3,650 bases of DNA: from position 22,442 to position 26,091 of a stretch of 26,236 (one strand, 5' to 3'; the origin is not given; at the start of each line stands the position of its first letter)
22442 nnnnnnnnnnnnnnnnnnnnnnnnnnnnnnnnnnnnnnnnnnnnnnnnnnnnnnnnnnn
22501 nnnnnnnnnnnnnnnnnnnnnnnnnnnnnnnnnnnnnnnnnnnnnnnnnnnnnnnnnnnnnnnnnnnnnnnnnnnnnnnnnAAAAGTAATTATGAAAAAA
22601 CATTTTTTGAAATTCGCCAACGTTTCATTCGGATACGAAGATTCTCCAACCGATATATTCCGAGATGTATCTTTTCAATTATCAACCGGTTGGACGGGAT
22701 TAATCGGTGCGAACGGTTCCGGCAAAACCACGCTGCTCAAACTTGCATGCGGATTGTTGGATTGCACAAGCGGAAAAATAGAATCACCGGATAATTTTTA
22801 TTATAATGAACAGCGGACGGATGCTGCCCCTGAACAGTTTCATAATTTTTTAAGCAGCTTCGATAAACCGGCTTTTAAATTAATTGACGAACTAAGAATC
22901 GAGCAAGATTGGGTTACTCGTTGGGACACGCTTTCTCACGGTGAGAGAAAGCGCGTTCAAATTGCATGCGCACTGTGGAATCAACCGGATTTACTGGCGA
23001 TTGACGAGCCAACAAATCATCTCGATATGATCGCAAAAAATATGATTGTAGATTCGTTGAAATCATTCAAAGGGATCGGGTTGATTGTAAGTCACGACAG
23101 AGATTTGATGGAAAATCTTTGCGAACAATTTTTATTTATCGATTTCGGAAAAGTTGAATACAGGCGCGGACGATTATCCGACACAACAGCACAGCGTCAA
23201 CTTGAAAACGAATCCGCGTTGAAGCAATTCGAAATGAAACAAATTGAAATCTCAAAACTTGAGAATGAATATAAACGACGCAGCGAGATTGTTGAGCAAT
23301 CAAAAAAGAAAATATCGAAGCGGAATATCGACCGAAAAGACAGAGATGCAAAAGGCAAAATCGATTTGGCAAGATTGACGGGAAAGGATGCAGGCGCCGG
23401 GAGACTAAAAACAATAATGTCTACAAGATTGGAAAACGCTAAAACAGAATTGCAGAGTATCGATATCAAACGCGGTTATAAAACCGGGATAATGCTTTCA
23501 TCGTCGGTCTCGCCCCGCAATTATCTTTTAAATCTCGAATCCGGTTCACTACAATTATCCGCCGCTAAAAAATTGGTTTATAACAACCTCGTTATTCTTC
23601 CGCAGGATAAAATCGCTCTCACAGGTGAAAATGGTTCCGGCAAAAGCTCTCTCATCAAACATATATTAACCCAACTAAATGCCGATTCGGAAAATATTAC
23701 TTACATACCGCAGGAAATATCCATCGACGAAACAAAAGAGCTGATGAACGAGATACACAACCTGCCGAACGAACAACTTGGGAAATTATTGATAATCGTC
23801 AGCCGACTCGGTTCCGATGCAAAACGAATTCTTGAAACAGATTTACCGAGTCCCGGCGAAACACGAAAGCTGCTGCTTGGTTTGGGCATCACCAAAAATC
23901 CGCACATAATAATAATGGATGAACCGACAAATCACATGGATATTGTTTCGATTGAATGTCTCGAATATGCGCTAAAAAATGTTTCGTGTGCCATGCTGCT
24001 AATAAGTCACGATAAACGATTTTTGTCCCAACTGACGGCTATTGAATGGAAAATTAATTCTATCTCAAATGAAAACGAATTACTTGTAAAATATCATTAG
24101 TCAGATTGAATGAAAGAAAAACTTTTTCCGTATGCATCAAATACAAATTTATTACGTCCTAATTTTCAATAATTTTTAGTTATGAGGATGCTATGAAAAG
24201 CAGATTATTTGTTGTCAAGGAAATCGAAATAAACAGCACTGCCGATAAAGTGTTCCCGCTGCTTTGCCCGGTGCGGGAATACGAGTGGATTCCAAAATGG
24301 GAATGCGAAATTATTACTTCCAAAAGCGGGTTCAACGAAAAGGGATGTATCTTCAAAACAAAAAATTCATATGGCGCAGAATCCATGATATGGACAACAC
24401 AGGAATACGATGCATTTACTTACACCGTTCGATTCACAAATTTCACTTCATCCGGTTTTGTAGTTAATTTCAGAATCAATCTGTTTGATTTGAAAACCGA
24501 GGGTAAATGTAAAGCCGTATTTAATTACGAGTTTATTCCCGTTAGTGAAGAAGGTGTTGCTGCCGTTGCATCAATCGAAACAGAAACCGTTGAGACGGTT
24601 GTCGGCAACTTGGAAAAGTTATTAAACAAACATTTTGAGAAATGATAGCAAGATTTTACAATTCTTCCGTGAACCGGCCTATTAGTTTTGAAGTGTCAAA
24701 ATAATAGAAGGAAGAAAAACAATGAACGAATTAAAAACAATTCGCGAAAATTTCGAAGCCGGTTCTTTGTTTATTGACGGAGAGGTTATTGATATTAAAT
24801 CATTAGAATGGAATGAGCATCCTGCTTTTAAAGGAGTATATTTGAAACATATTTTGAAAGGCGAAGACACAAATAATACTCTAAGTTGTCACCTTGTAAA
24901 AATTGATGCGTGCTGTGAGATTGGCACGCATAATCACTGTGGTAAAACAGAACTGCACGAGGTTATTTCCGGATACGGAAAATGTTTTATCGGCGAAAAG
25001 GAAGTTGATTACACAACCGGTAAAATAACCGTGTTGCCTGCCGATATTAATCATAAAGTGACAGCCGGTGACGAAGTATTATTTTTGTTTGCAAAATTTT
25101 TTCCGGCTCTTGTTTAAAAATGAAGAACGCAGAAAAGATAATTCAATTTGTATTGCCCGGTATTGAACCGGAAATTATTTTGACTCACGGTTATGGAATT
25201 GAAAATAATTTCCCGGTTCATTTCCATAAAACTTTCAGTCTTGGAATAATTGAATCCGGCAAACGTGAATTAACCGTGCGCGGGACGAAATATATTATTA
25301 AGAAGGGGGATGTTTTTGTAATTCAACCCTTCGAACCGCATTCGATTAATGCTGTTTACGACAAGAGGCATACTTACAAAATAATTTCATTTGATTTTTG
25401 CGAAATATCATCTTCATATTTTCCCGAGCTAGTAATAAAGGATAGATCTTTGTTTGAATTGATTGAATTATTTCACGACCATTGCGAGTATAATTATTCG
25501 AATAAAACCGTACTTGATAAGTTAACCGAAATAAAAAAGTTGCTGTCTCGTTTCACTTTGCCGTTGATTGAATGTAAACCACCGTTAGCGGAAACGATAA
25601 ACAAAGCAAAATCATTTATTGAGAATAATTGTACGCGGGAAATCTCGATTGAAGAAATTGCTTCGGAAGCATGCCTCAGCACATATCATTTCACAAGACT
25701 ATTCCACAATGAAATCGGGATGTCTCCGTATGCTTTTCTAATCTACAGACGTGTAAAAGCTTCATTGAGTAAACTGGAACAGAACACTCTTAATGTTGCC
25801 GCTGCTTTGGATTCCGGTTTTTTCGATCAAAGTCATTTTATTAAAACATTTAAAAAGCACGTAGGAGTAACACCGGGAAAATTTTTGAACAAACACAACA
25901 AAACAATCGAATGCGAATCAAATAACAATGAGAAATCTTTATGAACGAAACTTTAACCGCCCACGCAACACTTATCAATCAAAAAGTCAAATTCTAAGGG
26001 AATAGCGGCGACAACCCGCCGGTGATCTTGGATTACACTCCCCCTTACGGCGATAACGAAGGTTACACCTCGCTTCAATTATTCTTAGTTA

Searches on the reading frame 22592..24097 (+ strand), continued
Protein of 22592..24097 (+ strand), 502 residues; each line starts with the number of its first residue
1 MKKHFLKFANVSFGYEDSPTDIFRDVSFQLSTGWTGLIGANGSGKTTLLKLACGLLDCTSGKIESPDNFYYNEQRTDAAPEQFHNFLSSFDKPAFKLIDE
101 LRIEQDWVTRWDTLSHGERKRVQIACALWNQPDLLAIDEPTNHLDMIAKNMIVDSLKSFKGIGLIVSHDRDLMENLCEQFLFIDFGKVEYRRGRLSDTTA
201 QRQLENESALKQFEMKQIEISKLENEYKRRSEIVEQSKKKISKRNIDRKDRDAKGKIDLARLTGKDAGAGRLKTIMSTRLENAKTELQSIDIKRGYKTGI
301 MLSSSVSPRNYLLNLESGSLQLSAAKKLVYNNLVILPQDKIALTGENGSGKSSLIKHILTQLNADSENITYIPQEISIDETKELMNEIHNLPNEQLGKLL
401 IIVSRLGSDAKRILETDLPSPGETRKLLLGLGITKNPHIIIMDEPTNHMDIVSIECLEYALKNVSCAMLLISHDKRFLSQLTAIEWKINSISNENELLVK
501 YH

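Call 28: find_encoding_contigs(protein=P0047, flank=1200, max_places=1)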
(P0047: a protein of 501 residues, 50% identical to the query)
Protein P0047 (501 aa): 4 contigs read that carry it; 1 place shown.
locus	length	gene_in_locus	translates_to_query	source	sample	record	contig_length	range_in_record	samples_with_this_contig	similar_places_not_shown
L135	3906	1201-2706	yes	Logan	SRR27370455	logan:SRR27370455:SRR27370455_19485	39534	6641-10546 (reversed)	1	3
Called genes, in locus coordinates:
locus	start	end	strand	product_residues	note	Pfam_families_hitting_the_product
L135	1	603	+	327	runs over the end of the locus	-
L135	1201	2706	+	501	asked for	PF00005:ABC_tran, PF02463:SMC_N (faint), PF13401:AAA_22 (faint), PF13476:AAA_23 (faint), PF13555:AAA_29 (faint), PF13304:AAA_21 (faint), PF00005:ABC_tran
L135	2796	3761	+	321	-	PF01022:HTH_5, PF12840:HTH_20, PF13412:HTH_24 (weak), PF09860:DUF2087, PF01541:GIY-YIG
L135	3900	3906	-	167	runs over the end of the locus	PF00578:AhpC-TSA, PF00085:Thioredoxin, PF08534:Redoxin, PF13905:Thioredoxin_8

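Call 29: find_encoding_contigs(protein=P0048, flank=1200, max_places=1)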
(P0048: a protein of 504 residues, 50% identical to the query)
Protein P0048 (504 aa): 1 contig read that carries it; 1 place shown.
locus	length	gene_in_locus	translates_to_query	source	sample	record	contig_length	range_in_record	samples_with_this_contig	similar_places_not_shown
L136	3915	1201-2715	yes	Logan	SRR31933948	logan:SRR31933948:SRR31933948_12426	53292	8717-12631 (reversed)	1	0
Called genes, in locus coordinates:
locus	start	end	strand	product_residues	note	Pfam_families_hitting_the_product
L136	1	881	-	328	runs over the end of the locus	PF00291:PALP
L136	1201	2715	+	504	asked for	PF00437:T2SSE (faint), PF00005:ABC_tran, PF02463:SMC_N (faint), PF13173:AAA_14 (faint), PF13191:AAA_16 (faint), PF13245:AAA_19 (faint), PF13401:AAA_22 (faint), PF00005:ABC_tran, +5 more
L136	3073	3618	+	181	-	PF02677:QueH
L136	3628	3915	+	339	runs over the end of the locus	PF04055:Radical_SAM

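Call 41: search_solved_structures(query=P0001, max_evalue=1e-20)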
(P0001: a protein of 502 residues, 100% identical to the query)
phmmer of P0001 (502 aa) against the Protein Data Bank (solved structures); distinct sequences matched with E-value up to 1e-20: 26.
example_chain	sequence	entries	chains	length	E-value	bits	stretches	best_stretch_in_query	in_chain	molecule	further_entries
8buu_9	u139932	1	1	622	8.9e-42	146.8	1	22-245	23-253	ExpZ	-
9nlh_H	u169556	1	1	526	7.6e-39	137.1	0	5-197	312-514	YheS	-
9vvi_W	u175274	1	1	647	7.8e-39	137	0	5-231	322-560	Probable ATP-binding protein YheS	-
7p7q_0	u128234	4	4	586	9.4e-39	136.8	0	6-189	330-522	ARE-ABC-F family resistance factor PoxtA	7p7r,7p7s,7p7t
7nhn_0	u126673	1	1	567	2.8e-38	135.2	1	111-481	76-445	Lmo0919 protein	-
5zxd_A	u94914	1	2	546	4.3e-38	134.6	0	113-253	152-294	ATP-binding cassette sub-family F member 1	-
7nhk_0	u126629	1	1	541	8.8e-38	133.6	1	8-483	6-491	ABC-F type ribosomal protection protein Lsa(A)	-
5zlu_EE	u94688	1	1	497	6.7e-37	130.7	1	111-488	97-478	Macrolide efflux protein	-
6ha8_V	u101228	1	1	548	7.7e-35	123.9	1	4-490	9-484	Nucleotide-binding protein ExpZ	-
7nhl_0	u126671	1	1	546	1.3e-34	123.2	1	113-483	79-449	Lincosamide-streptogramin A resistance protein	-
9njf_Y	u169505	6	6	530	2.8e-34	122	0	113-248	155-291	Probable ATP-binding protein YbiT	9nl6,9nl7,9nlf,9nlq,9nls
9nlj_U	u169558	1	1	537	2.8e-33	118.7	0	15-202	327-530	Uup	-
4fin_A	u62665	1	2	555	3e-32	115.3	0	97-240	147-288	EttA (YjjK) ABCF family protein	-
3j5s_D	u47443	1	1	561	3.5e-32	115.1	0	97-240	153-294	Energy-dependent translational throttle A (EttA)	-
7msc_x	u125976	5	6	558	6e-31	111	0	113-205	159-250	Energy-dependent translational throttle protein EttA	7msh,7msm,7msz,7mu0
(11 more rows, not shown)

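Call 70: search_protein_families(library=pfam, proteins=[P0001], max_evalue=0.01)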
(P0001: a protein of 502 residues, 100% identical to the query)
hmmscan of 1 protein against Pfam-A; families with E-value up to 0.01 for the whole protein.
P0001 (502 aa): 37 families (the best 25 are shown)
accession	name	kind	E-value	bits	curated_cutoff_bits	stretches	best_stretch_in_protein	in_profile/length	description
PF00005.33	ABC_tran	-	2e-36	126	25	2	24-142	2-137/137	ABC transporter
PF13304.12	AAA_21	-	8.4e-13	49.5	27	1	35-91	2-68/304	AAA domain, putative AbiEii toxin, Type IV TA system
PF02463.25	SMC_N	-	4.1e-09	36.6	40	0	340-360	26-46/220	RecF/RecN/SMC N terminal domain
PF13401.12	AAA_22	-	8.2e-09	36.3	27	1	341-414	8-65/130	AAA domain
PF13555.12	AAA_29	-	8.3e-09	35.5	27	1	337-362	21-46/61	P-loop containing region of AAA domain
PF00437.27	T2SSE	-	7e-07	28.7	24.9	1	313-377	117-183/370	Type II/IV secretion system protein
PF13173.12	AAA_14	-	8.3e-07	29.5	27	0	341-390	5-56/129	AAA domain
PF25199.1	nSTAND_NTPase5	-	1.2e-06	28.9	34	0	341-403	44-102/145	Novel STAND NTPase 5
PF02367.23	TsaE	-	3.3e-06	27.5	26.6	0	336-366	19-49/128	Threonylcarbamoyl adenosine biosynthesis protein TsaE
PF13175.12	AAA_15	-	3.9e-06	27.2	32.1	0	23-51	14-42/374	AAA ATPase domain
PF05729.18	NACHT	-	1.9e-05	25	26.7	0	341-364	3-26/167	NACHT domain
PF20720.3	nSTAND3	-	3.2e-05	24.1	27.2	1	341-386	20-62/155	Novel STAND NTPase 3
PF00004.35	AAA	-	6.6e-05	23.8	21.2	0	342-369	2-29/131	ATPase family associated with various cellular activities (AAA)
PF13476.12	AAA_23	-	8.6e-05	23.7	27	0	342-360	23-41/201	AAA domain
PF13191.12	AAA_16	-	9.4e-05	23.4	32.6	0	342-365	28-51/167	AAA ATPase domain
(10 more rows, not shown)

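Call 98: predict_structure(alignment_id=A1)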
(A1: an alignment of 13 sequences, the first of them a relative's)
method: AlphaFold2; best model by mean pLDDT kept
length: 502 residues; sequences in the alignment: 13
mean_pLDDT: 85.6   pTM: 0.76
mean pLDDT of the five models: 85.6, 85.6, 82.6, 81.5, 78.6
residues with pLDDT >= 90: 203; 70-90: 261; 50-70: 36; < 50: 2
segments of 3 or more residues with pLDDT < 50: none
pLDDT, mean of each block of 10 residues (from residue 1): 79 78 90 91 87 92 93 87 91 92 91 84 93 93 79 91 91 91 85 87 86 90 90 78 74 74 63 85 87 59 72 92 86 92 86 92 92 87 91 88 83 79 89 89 87 85 88 87 90 74 78
secondary structure, 60 per line:
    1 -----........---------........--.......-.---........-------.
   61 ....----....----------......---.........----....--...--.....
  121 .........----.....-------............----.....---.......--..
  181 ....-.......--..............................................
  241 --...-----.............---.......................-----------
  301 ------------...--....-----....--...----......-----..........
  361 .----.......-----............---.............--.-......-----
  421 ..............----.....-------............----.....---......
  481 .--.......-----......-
elements in order: E6-13 E23-30 E33-39 H45-52 E60-64 E69-72 H83-88 H92-100 H105-108 H116-129 E134-138 H146-157 E162-166 H170-176 E179-184 E186-192 H195-240 H251-263 H267-289 E313-315 E318-321 E327-330 E333-335 E340-345 H351-361 E369-372 H378-389 H393-405 H410-415 H421-434 E439-443 H451-462 E467-471 H475-481 E484-490 E496-501

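Call 100: fold_search(model_id=the predicted structure, library=pdb)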
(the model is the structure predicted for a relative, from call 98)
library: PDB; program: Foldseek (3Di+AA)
matches with E <= 10: 1442; with E <= 0.001: 1143
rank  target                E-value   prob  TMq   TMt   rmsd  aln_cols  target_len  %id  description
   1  8buu_9                1.2e-30  1.00  0.76  0.67   5.1       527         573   24  ARE-ABCF VmlR2 bound to a 70S ribosome (released 2023-04-05)
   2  7nhk_0                7.3e-28  1.00  0.79  0.80   4.6       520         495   23  LsaA, an antibiotic resistance ABCF, in complex with 70S ribosome from Enterococcus faecalis (released 2021-05-05)
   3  7nhn_0                9.2e-28  1.00  0.64  0.69   6.5       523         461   22  VgaL, an antibiotic resistance ABCF, in complex with 70S ribosome from Listeria monocytogenes (released 2021-05-05)
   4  7p7q_0                3.0e-27  1.00  0.68  0.65   6.5       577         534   19  E. faecalis 70S ribosome bound by PoxtA-EQ2, high-resolution combined volume (released 2022-02-23)
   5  5zxd_A                8.6e-27  1.00  0.57  0.61   6.9       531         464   21  Crystal structure of ATP-bound human ABCF1 (released 2018-07-25)
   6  6ha8_V                1.2e-26  1.00  0.75  0.70   5.3       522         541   24  Cryo-EM structure of the ABCF protein VmlR bound to the Bacillus subtilis ribosome (released 2018-08-29)
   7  9nl5_E                8.0e-26  1.00  0.65  0.60   7.9       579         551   20  E. coli pre-elongation complex without an A-site tRNA with EQ2-EttA in Hydrolytic 1 conformation (released 2025-04-02)
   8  7nhl_0                1.2e-25  1.00  0.64  0.68   6.8       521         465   21  VgaA-LC, an antibiotic resistance ABCF, in complex with 70S ribosome from Staphylococcus aureus (released 2021-05-05)
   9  7msm_x                3.1e-25  1.00  0.65  0.60   7.7       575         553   19  Mtb 70SIC in complex with MtbEttA at Trans_R0 state (released 2022-02-02)
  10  9njf_Y                4.8e-25  1.00  0.68  0.65   6.7       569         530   21  E. coli pre-elongation complex without an A-site tRNA with EQ2-YbiT in Non-hydrolytic 1/PtIM(a) conformation (released 2025-04-02)
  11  9nlj_U                6.0e-25  1.00  0.63  0.59   8.6       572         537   17  E.coli Initiation complex with Uup-EQ2 (released 2025-04-02)
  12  4fin_A                6.7e-25  1.00  0.35  0.32  29.4       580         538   19  Crystal Structure of EttA (formerly YjjK) - an E. coli ABC-type ATPase (released 2013-07-03)
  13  7msc_x                7.9e-25  1.00  0.67  0.62   6.8       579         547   20  Mtb 70SIC in complex with MtbEttA at Pre_R0 state (released 2022-02-02)
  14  7p48_6                9.9e-25  1.00  0.65  0.64   6.4       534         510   22  Staphylococcus aureus ribosome in complex with Sal(B) (released 2022-02-02)
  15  4fin_B                9.9e-25  1.00  0.37  0.35  29.6       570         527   20  Crystal Structure of EttA (formerly YjjK) - an E. coli ABC-type ATPase (released 2013-07-03)
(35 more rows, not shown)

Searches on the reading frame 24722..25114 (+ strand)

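Call 4: search_protein_families(library=ncbifam, proteins=[window:24722-25114:+])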
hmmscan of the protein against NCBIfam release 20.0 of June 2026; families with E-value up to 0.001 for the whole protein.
window:24722-25114:+ (131 aa): 1 family
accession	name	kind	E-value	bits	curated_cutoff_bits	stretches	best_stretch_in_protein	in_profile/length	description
NF049978.1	AminoSalDhMabB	equivalog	0.00012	21.6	650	1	31-124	224-318/351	5-aminosalicylate 1,2-dioxygenase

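Call 81: search_protein_families(library=pfam, proteins=[window:24722-25114:+], max_evalue=0.001)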
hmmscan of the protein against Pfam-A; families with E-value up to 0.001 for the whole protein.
window:24722-25114:+ (131 aa): 1 family
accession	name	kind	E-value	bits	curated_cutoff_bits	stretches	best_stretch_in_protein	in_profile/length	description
PF07883.17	Cupin_2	-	1.7e-05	24.8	27.2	1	66-118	10-62/70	Cupin domain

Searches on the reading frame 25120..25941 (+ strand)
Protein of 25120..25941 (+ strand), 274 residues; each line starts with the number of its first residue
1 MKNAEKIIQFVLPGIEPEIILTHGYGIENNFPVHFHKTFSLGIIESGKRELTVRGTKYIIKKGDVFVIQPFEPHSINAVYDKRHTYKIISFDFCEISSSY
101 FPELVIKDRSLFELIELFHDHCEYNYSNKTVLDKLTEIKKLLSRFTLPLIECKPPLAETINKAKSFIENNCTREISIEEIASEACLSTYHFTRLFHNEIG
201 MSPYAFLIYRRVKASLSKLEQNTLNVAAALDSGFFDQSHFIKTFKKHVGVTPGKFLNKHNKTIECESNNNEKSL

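Call 4: search_protein_families(library=ncbifam, proteins=[window:25120-25941:+])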
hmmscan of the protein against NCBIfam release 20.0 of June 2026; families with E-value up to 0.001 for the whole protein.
window:25120-25941:+ (274 aa): 25 families
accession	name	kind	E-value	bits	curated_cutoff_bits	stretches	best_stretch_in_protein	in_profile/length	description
NF007860.0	PRK10572.1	equivalog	5.6e-16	58.2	208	1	116-261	138-287/292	arabinose operon transcriptional regulator AraC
TIGR04094.1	adjacent_YSIRK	equivalog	2e-15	56.7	200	1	156-255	283-382/383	YSIRK-targeted surface antigen transcriptional regulator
NF047788.1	TransRegPocR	equivalog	3.6e-14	52.7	500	1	157-261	188-293/296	transcriptional regulator PocR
NF047455.1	TF_Staph_AryK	equivalog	5.8e-13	48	850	1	158-270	157-270/759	transcriptional regulator AryK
NF006902.0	PRK09393.1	equivalog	4e-12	46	425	1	161-260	223-323/327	transcriptional regulator FtrA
NF049932.1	TranspRegBtr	equivalog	1.2e-10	40.6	900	1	135-264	141-271/531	bacillibactin transport transcriptional regulator Btr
NF007243.0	PRK09685.1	equivalog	6.1e-10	39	199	1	156-258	196-301/303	transcriptional regulator FeaR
NF010028.0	PRK13503.1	equivalog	1.6e-09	37.6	288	1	159-258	172-272/278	HTH-type transcriptional activator RhaS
NF012144.2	ramA_TF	equivalog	2.3e-09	37.6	180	1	158-258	5-106/108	RamA family antibiotic efflux transcriptional regulator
NF011964.0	PRK15435.1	equivalog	7.4e-09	35.1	345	1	158-257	85-182/354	bifunctional DNA-binding transcriptional regulator/O6-methylguanine-DNA methyltransferase Ada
NF007693.0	PRK10371.1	equivalog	2e-08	33.8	253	1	161-256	201-297/309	transcriptional regulator MelR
NF012198.0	MarA_TF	equivalog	2.2e-08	34.3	250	1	158-255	9-107/124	MDR efflux pump AcrAB transcriptional activator MarA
NF010026.0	PRK13501.1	equivalog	4e-08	32.8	363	0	158-263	176-282/290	HTH-type transcriptional activator RhaR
NF008564.0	PRK11511.1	equivalog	4.1e-08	33.4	202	1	158-255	9-107/127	MDR efflux pump AcrAB transcriptional activator MarA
NF052371.1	TransRegGbdRPseu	equivalog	8e-08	31.7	480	1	153-256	224-324/365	choline metabolism transcriptional regulator GbdR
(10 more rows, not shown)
